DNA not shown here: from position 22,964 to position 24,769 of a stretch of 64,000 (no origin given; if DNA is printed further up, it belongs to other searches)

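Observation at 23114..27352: Tandem paralogous B12-binding radical SAM enzymes followed by ccdA, divergent from the pseudokinase scaffold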

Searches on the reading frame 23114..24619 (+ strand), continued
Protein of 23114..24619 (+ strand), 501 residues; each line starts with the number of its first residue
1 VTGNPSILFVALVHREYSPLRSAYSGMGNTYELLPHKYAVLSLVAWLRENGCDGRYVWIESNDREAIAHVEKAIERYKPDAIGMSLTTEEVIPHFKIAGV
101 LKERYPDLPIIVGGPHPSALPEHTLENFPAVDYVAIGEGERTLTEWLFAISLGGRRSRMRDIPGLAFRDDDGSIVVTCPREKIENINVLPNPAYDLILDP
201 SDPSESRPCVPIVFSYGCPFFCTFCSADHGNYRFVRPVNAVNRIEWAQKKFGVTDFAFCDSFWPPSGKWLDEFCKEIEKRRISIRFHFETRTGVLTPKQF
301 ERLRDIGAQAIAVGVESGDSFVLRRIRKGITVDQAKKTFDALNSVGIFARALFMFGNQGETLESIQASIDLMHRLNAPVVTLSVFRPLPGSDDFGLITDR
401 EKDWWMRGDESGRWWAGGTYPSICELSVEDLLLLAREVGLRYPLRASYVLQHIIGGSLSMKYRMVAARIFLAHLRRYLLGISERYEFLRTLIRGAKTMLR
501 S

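Call 17: find_encoding_contigs(protein=P0001, flank=10000, max_places=2)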
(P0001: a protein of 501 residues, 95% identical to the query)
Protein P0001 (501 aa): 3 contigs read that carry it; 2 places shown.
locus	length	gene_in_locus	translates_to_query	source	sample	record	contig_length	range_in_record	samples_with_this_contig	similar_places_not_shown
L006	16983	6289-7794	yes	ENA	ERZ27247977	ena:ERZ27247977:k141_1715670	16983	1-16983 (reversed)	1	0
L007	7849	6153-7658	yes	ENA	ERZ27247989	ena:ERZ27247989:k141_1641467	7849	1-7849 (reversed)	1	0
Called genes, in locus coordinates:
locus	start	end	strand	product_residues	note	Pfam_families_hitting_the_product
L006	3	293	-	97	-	?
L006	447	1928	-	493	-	PF00989:PAS, PF08448:PAS_4, PF13188:PAS_8 (faint), PF13426:PAS_9, PF08447:PAS_3 (faint), PF08448:PAS_4 (weak), PF00512:HisKA, PF02518:HATPase_c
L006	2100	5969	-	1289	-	PF00069:Pkinase, PF07714:PK_Tyr_Ser-Thr, PF07719:TPR_2 (faint), PF00069:Pkinase, PF07714:PK_Tyr_Ser-Thr, PF00069:Pkinase, PF13414:TPR_11, PF14559:TPR_19, +8 more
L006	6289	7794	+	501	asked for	PF02310:B12-binding, PF04055:Radical_SAM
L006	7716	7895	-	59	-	-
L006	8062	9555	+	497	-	PF02310:B12-binding, PF04055:Radical_SAM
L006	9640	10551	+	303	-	PF02683:DsbD_TM, PF13386:DsbD_2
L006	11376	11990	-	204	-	PF01844:HNH (weak)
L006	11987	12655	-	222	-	-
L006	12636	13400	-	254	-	-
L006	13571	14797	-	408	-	PF02119:FlgI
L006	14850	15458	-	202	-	PF02107:FlgH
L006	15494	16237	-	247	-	PF08666:SAF, PF13144:ChapFlgA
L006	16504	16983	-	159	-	?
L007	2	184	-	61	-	?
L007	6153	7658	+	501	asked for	PF02310:B12-binding, PF04055:Radical_SAM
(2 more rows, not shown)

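Call 18: find_encoding_contigs(protein=P0002, flank=10000, max_places=1)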
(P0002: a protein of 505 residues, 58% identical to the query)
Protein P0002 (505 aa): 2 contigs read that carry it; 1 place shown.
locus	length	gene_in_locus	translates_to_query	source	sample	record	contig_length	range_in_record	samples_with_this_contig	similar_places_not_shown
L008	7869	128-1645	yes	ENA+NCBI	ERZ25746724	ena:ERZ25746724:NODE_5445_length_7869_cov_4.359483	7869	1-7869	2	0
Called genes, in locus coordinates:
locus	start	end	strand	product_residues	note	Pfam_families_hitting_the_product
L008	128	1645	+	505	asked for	PF02310:B12-binding, PF04055:Radical_SAM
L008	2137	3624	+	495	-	PF02310:B12-binding, PF04055:Radical_SAM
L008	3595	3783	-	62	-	-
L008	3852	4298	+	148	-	-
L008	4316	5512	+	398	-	-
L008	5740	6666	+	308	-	PF02683:DsbD_TM, PF13386:DsbD_2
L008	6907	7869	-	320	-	?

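Call 47: find_encoding_contigs(protein=P0007, flank=8000, max_places=1)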
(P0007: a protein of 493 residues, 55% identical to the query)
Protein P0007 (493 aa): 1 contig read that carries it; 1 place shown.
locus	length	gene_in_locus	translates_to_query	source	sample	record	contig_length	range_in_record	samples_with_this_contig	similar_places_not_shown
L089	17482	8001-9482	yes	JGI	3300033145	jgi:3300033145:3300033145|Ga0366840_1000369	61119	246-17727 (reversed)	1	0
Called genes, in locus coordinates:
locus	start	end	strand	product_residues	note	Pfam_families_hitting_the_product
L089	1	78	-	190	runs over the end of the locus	PF00213:OSCP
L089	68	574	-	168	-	PF00430:ATP-synt_B, PF05103:DivIVA (weak)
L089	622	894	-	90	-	PF00137:ATP-synt_C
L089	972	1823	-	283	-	PF00119:ATP-synt_A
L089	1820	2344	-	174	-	PF03899:ATP-synt_I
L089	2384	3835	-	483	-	PF00989:PAS, PF08448:PAS_4, PF13188:PAS_8 (faint), PF13426:PAS_9, PF08448:PAS_4, PF00512:HisKA, PF02518:HATPase_c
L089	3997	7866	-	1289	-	PF00069:Pkinase, PF07714:PK_Tyr_Ser-Thr, PF00069:Pkinase, PF07714:PK_Tyr_Ser-Thr, PF00069:Pkinase, PF07714:PK_Tyr_Ser-Thr (weak), PF13414:TPR_11 (weak), PF14559:TPR_19 (weak), +8 more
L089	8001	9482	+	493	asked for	PF02310:B12-binding, PF04055:Radical_SAM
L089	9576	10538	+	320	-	PF02683:DsbD_TM, PF13386:DsbD_2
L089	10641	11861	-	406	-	PF13715:CarbopepD_reg_2 (faint), PF22904:NOMO1-like_2nd (faint), PF13620:CarboxypepD_reg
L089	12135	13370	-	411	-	PF02119:FlgI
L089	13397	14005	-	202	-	PF02107:FlgH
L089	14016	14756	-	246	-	PF08666:SAF, PF13144:ChapFlgA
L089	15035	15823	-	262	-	PF00460:Flg_bb_rod, PF22692:LlgE_F_G_D1, PF06429:Flg_bbr_C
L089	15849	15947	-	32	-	-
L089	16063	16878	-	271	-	PF00460:Flg_bb_rod (weak), PF22692:LlgE_F_G_D1, PF06429:Flg_bbr_C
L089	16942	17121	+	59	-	-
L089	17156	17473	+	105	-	-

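Call 48: find_encoding_contigs(protein=P0008, flank=8000, max_places=1)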
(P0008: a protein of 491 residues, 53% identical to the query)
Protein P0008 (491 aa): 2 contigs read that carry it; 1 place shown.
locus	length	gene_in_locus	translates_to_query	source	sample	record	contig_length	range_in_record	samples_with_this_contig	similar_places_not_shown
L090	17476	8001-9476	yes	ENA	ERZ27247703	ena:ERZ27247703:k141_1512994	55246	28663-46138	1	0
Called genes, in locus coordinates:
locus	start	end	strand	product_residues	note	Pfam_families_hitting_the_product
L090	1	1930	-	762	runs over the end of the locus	PF13623:SurA_N_2, PF13624:SurA_N_3, PF00639:Rotamase (faint)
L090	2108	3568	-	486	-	PF00989:PAS, PF08448:PAS_4, PF13426:PAS_9, PF08448:PAS_4, PF13188:PAS_8 (weak), PF00512:HisKA, PF02518:HATPase_c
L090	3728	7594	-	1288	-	PF00069:Pkinase, PF07714:PK_Tyr_Ser-Thr, PF07719:TPR_2 (faint), PF13181:TPR_8 (faint), PF00069:Pkinase, PF07714:PK_Tyr_Ser-Thr, PF00069:Pkinase, PF13432:TPR_16 (weak), +5 more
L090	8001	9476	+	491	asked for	PF02310:B12-binding, PF19864:Radical_SAM_N2, PF04055:Radical_SAM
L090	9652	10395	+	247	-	PF02683:DsbD_TM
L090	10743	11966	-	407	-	PF02119:FlgI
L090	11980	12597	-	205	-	PF02107:FlgH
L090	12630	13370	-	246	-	PF08666:SAF, PF13144:ChapFlgA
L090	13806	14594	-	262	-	PF00460:Flg_bb_rod, PF22692:LlgE_F_G_D1, PF06429:Flg_bbr_C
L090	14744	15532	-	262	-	PF00460:Flg_bb_rod, PF22692:LlgE_F_G_D1, PF06429:Flg_bbr_C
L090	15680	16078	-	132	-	-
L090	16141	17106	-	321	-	PF17963:Big_9 (faint), PF00801:PKD (faint), PF18911:PKD_4 (faint), PF22352:K319L-like_PKD (faint)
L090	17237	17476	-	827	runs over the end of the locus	PF00263:Secretin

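Call 49: find_encoding_contigs(protein=P0025, flank=8000, max_places=1)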
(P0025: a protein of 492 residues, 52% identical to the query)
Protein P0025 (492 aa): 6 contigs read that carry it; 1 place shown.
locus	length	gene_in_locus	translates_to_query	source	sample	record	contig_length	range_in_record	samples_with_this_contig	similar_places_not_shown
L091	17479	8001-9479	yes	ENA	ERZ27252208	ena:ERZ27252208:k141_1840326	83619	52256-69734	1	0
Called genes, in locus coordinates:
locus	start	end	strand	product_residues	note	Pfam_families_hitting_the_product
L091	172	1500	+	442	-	PF01435:Peptidase_M48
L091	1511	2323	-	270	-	PF00378:ECH_1, PF16113:ECH_2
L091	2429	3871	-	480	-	PF00989:PAS, PF08448:PAS_4, PF13426:PAS_9, PF13188:PAS_8 (weak), PF00512:HisKA, PF02518:HATPase_c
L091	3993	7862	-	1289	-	PF00069:Pkinase, PF07714:PK_Tyr_Ser-Thr, PF14559:TPR_19 (faint), PF00069:Pkinase, PF07714:PK_Tyr_Ser-Thr, PF00069:Pkinase, PF07714:PK_Tyr_Ser-Thr (weak), PF13414:TPR_11 (weak), +7 more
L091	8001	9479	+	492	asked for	PF02310:B12-binding, PF04055:Radical_SAM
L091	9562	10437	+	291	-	PF02683:DsbD_TM, PF13386:DsbD_2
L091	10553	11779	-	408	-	PF13715:CarbopepD_reg_2 (faint), PF22904:NOMO1-like_2nd (faint), PF13620:CarboxypepD_reg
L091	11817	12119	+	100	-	-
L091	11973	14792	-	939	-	-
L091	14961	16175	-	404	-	PF02119:FlgI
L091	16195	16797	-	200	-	PF02107:FlgH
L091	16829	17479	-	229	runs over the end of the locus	PF08666:SAF (weak), PF13144:ChapFlgA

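Call 74: search_protein_families(library=pfam, proteins=[L008:3852-4298:+, L008:4316-5512:+], max_evalue=0.001)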
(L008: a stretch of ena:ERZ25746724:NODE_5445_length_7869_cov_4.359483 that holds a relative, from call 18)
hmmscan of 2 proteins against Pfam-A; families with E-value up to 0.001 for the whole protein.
L008:3852-4298:+ (148 aa): 0 families

L008:4316-5512:+ (398 aa): 0 families

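Call 82: list_cluster_members(proteins=[window:23114-24619:+, window:24729-26222:+, window:26387-27352:+])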
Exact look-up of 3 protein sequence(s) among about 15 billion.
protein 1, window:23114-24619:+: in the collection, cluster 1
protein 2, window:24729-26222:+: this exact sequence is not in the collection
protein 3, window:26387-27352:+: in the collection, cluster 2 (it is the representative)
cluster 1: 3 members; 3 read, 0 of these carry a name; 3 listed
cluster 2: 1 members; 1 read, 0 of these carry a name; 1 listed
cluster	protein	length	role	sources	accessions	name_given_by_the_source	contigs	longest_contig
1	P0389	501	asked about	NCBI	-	-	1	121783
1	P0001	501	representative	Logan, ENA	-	-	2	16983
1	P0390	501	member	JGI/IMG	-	-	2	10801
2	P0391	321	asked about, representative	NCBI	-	-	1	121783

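Call 83: find_encoding_contigs(protein=window:23114-24619:+, flank=3000, max_places=3)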
Protein window:23114-24619:+ (501 aa): no gene with exactly this product is on record in the collection.

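Call 86: find_encoding_contigs(protein=P0004, flank=8000, max_places=1)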
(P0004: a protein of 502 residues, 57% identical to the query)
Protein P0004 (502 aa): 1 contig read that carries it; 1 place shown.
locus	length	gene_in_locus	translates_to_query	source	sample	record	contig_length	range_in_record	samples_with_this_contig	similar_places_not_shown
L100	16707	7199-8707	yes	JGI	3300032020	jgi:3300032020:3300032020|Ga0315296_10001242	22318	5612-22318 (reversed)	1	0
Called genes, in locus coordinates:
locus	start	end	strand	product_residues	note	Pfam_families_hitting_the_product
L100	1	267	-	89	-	?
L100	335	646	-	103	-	PF00313:CSD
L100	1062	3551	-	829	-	PF06739:SBBP (faint)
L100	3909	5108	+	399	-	PF02463:SMC_N, PF13175:AAA_15 (weak), PF13476:AAA_23, PF13304:AAA_21 (faint)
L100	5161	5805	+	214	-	PF04536:TPM_phosphatase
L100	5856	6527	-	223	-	-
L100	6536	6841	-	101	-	-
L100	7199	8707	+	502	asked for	PF02310:B12-binding, PF04055:Radical_SAM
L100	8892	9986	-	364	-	PF13302:Acetyltransf_3, PF13420:Acetyltransf_4 (weak), PF00583:Acetyltransf_1, PF13523:Acetyltransf_8 (faint), PF13302:Acetyltransf_3, PF13420:Acetyltransf_4 (weak), PF00583:Acetyltransf_1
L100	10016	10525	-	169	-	PF02915:Rubrerythrin, PF09537:DUF2383 (faint)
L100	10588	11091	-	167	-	PF02915:Rubrerythrin (weak)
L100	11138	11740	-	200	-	PF02777:Sod_Fe_C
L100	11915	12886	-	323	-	PF09674:DUF2400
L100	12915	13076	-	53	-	PF00301:Rubredoxin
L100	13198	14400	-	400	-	PF00753:Lactamase_B, PF19583:ODP, PF12706:Lactamase_B_2 (weak), PF00258:Flavodoxin_1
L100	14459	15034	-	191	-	PF00210:Ferritin, PF02915:Rubrerythrin, PF23458:DUF7130 (weak), PF21349:RUBY_RBDX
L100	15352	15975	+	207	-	PF00551:Formyl_trans_N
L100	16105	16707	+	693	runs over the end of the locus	PF07940:Hepar_II_III_C (weak)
